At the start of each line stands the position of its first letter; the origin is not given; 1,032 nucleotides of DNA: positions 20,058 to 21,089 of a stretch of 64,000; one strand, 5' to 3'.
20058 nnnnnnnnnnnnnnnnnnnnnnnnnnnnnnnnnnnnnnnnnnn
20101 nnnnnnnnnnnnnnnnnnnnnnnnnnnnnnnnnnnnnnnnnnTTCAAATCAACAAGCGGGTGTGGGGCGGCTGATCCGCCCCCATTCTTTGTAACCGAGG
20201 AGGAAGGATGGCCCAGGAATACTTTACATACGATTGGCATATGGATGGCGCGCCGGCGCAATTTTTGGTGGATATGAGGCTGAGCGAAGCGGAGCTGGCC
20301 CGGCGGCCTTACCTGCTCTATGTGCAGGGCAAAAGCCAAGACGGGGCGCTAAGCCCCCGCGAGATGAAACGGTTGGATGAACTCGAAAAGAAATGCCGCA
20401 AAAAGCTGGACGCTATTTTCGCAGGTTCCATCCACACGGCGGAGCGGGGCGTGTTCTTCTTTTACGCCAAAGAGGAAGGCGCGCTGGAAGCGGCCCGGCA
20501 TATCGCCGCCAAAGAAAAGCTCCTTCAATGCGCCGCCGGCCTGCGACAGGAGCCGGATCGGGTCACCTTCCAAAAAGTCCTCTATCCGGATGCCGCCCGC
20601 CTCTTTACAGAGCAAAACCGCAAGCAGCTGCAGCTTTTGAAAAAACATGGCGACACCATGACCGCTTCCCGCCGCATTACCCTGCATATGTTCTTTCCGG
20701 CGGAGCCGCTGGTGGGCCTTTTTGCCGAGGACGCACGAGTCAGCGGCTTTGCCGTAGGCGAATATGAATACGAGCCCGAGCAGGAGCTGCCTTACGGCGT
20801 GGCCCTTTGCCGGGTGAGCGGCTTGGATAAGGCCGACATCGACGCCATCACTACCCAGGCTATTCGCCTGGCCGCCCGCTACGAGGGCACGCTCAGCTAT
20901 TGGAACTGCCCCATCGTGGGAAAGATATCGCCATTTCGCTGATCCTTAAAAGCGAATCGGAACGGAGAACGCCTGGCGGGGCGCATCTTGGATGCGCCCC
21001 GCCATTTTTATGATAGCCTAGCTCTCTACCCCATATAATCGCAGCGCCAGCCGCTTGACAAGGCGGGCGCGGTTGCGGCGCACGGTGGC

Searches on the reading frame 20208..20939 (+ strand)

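Call 67: search_protein_families(library=pfam, proteins=[window:20208-20939:+], max_evalue=0.0001)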
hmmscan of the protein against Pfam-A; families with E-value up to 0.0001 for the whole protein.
window:20208-20939:+ (244 aa): 2 families
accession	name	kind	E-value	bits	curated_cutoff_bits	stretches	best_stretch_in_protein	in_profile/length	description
PF06877.16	RraB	-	2.6e-16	60.4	23.3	1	135-234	2-102/102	Regulator of ribonuclease activity B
PF05117.17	DUF695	-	8.4e-10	39.5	23.1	1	7-126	5-134/134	Family of unknown function (DUF695)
